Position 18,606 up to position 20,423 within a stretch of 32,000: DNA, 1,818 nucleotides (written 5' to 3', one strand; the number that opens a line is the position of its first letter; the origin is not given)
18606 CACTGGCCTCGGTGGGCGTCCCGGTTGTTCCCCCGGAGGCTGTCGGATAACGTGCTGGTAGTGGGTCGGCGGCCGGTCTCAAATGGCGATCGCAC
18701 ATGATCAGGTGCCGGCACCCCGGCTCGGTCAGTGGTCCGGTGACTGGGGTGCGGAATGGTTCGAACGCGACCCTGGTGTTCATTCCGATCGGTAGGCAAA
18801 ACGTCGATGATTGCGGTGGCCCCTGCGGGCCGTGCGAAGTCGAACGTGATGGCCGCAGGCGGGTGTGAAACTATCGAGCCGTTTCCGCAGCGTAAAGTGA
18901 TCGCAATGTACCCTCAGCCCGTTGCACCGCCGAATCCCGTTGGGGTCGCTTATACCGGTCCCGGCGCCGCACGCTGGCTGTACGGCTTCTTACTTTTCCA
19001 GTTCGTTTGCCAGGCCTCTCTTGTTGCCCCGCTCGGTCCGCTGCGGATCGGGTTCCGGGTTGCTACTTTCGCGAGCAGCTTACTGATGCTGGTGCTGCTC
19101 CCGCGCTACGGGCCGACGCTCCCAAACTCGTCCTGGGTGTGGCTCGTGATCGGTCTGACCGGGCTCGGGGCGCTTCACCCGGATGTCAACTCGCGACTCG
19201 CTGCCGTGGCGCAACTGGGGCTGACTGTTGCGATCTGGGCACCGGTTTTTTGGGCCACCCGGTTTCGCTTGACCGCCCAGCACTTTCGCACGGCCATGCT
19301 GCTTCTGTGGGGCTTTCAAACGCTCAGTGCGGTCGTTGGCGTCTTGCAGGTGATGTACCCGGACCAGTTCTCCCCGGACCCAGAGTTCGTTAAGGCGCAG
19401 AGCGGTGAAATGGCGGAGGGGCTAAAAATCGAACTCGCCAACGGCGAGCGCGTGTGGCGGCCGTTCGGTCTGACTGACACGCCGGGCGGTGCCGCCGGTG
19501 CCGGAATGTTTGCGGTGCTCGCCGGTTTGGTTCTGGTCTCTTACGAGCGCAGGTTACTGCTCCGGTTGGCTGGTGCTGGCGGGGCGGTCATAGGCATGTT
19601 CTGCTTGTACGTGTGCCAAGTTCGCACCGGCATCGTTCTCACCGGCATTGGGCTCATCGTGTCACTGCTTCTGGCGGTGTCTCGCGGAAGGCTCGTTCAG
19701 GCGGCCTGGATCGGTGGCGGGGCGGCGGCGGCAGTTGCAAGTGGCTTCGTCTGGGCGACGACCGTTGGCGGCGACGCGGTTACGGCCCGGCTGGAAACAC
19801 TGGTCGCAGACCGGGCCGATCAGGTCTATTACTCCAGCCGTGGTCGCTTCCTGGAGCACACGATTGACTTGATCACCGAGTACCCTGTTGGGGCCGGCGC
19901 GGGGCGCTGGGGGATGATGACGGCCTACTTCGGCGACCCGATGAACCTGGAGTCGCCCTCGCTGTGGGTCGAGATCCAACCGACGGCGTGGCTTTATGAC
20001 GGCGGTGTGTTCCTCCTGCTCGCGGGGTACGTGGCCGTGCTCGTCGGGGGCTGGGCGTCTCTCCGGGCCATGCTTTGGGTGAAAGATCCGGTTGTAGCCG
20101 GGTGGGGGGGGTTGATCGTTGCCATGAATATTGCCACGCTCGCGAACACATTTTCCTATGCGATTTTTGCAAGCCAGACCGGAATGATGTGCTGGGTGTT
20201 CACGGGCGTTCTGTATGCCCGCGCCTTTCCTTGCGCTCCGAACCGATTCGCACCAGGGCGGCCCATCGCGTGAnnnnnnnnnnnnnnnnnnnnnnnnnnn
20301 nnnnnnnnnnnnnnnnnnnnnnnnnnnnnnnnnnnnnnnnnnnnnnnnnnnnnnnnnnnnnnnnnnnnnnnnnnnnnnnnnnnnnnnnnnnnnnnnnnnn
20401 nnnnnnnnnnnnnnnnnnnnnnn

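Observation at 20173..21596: FkbM methyltransferase cassette bracketed by ~205-bp direct repeats that duplicate the Wzy-stop / GT-start junction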

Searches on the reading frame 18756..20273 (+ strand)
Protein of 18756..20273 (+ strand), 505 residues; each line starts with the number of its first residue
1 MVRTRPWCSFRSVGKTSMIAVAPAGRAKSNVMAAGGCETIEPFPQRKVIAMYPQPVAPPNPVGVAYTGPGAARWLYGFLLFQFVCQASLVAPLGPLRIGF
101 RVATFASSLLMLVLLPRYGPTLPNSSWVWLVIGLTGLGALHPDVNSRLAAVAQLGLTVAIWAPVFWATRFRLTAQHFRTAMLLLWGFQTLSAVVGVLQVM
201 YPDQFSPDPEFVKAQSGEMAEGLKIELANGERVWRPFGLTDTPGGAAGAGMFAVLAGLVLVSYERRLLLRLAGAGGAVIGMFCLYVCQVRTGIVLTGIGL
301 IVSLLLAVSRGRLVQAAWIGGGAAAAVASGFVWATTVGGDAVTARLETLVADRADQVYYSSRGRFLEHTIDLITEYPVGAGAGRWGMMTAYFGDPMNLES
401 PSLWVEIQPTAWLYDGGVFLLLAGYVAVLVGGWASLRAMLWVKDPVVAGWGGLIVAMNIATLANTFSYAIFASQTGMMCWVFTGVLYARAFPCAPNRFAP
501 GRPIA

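Call 6: search_protein_families(library=pfam, proteins=[window:18756-20273:+], max_evalue=0.01)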
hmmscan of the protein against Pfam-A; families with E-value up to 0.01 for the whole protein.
window:18756-20273:+ (505 aa): 0 families

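Call 11: find_homologous_proteins(query=window:18756-20273:+)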
Query window:18756-20273:+ (505 aa): 53 proteins with E <= 0.001 among 8000 candidates.
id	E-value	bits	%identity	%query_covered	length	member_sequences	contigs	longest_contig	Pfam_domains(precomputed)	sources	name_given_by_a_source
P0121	0.0e+0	1084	100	97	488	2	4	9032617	-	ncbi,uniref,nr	ncbi:hypothetical protein GobsT_20470 [Gemmata obscuriglobus]|uniref:O-antigen ligase domain-contain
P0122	5.6e-217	740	71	92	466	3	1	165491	-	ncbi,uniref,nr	ncbi:hypothetical protein [Gemmata algarum]|uniref:hypothetical protein n=1 Tax=Gemmata algarum TaxI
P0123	4.5e-148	512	57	84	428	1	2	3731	-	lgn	-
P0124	4.4e-139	483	54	85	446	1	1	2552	PF04932.21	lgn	-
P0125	5.6e-136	473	55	83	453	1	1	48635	-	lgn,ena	-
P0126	4.5e-135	470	55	83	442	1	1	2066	-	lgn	-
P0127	1.4e-131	458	53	86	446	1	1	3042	-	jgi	jgi:hypothetical protein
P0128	3.5e-129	450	51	85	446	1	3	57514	-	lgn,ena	-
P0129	4.8e-129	450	51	82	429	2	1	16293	-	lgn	-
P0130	1.0e-127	445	50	82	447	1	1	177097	-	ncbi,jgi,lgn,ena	jgi:hypothetical protein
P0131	7.5e-126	439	51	83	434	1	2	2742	-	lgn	-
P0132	2.9e-124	434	53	78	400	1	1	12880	-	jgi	jgi:hypothetical protein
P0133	8.3e-122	426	51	83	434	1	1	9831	-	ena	-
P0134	2.9e-118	414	51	83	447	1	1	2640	-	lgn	-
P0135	1.8e-116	408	50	83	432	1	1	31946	-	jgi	jgi:hypothetical protein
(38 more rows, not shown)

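Call 12: find_encoding_contigs(protein=P0122, flank=10000, max_places=3)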
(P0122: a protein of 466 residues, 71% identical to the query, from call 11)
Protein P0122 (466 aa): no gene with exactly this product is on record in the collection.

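Call 13: find_encoding_contigs(protein=P0128, flank=10000, max_places=3)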
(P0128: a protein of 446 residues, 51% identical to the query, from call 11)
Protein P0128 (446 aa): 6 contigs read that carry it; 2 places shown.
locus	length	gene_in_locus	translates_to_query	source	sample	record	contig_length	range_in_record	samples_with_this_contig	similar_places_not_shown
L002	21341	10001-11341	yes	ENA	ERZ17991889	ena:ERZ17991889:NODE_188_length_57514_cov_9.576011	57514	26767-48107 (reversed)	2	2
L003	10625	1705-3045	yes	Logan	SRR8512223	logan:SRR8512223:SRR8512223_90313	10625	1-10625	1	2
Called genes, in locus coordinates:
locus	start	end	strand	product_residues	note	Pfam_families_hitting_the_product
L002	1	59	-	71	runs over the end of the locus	PF13683:rve_3, PF13333:rve_2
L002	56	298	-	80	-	PF00665:rve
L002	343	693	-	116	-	PF01527:HTH_Tnp_1, PF13384:HTH_23 (weak), PF13518:HTH_28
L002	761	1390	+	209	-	PF13358:DDE_3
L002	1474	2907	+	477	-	PF00072:Response_reg, PF00158:Sigma54_activat, PF14532:Sigma54_activ_2, PF07728:AAA_5 (weak), PF25601:AAA_lid_14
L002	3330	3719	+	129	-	-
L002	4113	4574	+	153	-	PF00583:Acetyltransf_1, PF13673:Acetyltransf_10, PF13508:Acetyltransf_7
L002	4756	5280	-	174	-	PF02357:NusG (faint), PF00467:KOW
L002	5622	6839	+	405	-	PF13439:Glyco_transf_4, PF13579:Glyco_trans_4_4, PF20706:GT4-conflict, PF00534:Glycos_transf_1, PF13692:Glyco_trans_1_4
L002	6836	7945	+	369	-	PF13439:Glyco_transf_4, PF13579:Glyco_trans_4_4, PF20706:GT4-conflict (weak), PF00534:Glycos_transf_1, PF13692:Glyco_trans_1_4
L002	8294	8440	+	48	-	-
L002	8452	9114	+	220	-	PF05148:Methyltransf_8 (weak), PF13489:Methyltransf_23, PF07021:MetW (weak), PF13847:Methyltransf_31 (faint), PF08241:Methyltransf_11, PF08242:Methyltransf_12, PF13649:Methyltransf_25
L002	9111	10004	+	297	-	PF05050:Methyltransf_21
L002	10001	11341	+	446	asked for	-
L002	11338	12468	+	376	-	PF13439:Glyco_transf_4, PF13579:Glyco_trans_4_4 (weak), PF20706:GT4-conflict, PF00534:Glycos_transf_1, PF13692:Glyco_trans_1_4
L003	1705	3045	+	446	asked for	-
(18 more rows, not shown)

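Call 14: find_related_loci(query=window:18756-20273:+, collection=genome_contigs, flank=8000)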
Query window:18756-20273:+ (505 aa) in genome_contigs; peptide patterns used: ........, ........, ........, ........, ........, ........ (x = any residue, [..] = any of these).
23 stretches matched a pattern; 2 encode a relative of the query (tblastn E <= 1e-3); 2 distinct loci.
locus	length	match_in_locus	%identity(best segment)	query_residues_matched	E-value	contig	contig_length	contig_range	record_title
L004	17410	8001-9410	70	36-505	0e+0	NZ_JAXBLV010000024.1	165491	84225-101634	Gemmata algarum strain JC673 JC673_contig_24, whole genome shotgun sequence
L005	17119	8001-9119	35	123-494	3e-56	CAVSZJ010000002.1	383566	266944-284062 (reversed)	MAG: Vicinamibacterales bacterium isolate MFD05747.bin.2.1 genome assembly, contig: contig_19325, whole genome shotgun s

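Call 20: search_protein_families(library=pfam, proteins=[L004:2035-3615:+, L004:5628-6587:+, L004:6674-7804:+, L004:7698-9413:+, L004:10927-12459:+, L004:12547-13902:+, L004:13239-15077:+], max_evalue=0.01)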
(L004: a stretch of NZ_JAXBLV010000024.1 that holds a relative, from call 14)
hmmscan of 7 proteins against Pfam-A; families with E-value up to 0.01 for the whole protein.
L004:2035-3615:+ (526 aa): 1 family
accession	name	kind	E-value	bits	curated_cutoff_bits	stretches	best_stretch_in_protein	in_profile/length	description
PF13414.12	TPR_11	-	0.0018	18.4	26.8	0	236-263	15-42/42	TPR repeat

L004:5628-6587:+ (319 aa): 1 family
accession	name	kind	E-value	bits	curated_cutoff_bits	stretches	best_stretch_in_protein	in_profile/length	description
PF01501.26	Glyco_transf_8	-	5.4e-33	115.1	24.3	1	7-267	2-251/253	Glycosyl transferase family 8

L004:6674-7804:+ (376 aa): 1 family
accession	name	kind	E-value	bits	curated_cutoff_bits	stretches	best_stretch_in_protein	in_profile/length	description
PF01757.29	Acyl_transf_3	-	2.1e-25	89.9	31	1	26-351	4-323/326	Acyltransferase domain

L004:7698-9413:+ (571 aa): 0 families

L004:10927-12459:+ (510 aa): 1 family
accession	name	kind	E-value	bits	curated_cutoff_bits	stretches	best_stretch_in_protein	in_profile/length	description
PF13440.11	Polysacc_synt_3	-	4.2e-10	39.8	23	1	157-289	120-247/293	Polysaccharide biosynthesis protein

L004:12547-13902:+ (451 aa): 4 families
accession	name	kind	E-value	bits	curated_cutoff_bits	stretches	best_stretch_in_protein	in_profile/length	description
PF13579.12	Glyco_trans_4_4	-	1.4e-13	51.9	29.7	1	22-188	7-147/158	Glycosyl transferase 4-like domain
PF13439.12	Glyco_transf_4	-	3.8e-09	37.2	28.5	1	24-198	10-162/170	Glycosyltransferase Family 4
PF13692.12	Glyco_trans_1_4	-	0.00041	21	27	1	266-405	16-140/142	Glycosyl transferases group 1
PF13524.12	Glyco_trans_1_2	-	0.0058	17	25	0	302-435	27-142/144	Glycosyl transferase-like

L004:13239-15077:+ (612 aa): 5 families
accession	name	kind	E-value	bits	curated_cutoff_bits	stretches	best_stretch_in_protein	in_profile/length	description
PF13692.12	Glyco_trans_1_4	-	3.4e-26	92.6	27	1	441-573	3-141/142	Glycosyl transferases group 1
PF00534.26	Glycos_transf_1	-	8.4e-25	87.7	26.4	1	438-587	14-171/172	Glycosyl transferases group 1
PF20706.3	GT4-conflict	-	2e-15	57.1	26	1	418-590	176-356/385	Family 4 Glycosyltransferase in conflict systems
PF13524.12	Glyco_trans_1_2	-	4.7e-05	23.8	25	1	521-591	63-131/144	Glycosyl transferase-like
PF13439.12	Glyco_transf_4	-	0.0003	21.3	28.5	1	261-426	17-170/170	Glycosyltransferase Family 4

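Call 38: search_protein_families(library=pfam, proteins=[window:18756-20273:+, P0122, P0124, P0128, P0130], max_evalue=10)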
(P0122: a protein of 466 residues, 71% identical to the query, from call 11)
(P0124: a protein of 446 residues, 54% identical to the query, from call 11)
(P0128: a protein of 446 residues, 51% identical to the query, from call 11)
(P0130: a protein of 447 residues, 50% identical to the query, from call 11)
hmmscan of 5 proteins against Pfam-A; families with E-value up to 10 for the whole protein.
window:18756-20273:+ (505 aa): 0 families

P0122 (466 aa): 2 families
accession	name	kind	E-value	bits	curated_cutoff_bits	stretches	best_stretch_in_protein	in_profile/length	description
PF05241.17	EBP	-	0.46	11.3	25.7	1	111-159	23-71/113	EXPERA (EXPanded EBP superfamily)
PF20176.3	DUF6541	-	7.8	5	29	2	51-155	233-337/646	Family of unknown function (DUF6541)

P0124 (446 aa): 1 family
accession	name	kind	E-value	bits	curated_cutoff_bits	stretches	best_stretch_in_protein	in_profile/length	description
PF04932.20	Wzy_C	-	8.9e-07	29.2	31.7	1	217-332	2-113/149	O-Antigen ligase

P0128 (446 aa): 1 family
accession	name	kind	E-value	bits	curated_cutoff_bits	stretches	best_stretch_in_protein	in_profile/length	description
PF24191.1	Mycobacteriophage_TM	-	0.88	10.6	31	1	255-293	5-40/42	Mycobacteriophage protein with transmembrane helix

P0130 (447 aa): 1 family
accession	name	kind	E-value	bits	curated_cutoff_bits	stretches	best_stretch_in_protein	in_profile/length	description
PF09843.14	DUF2070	-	2.1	7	30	1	190-295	113-220/561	Predicted membrane protein (DUF2070)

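Call 40: search_solved_structures(query=A4, max_evalue=10)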
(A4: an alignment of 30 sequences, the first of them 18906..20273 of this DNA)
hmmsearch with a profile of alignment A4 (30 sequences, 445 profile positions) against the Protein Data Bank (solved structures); distinct sequences matched with E-value up to 10: 0.
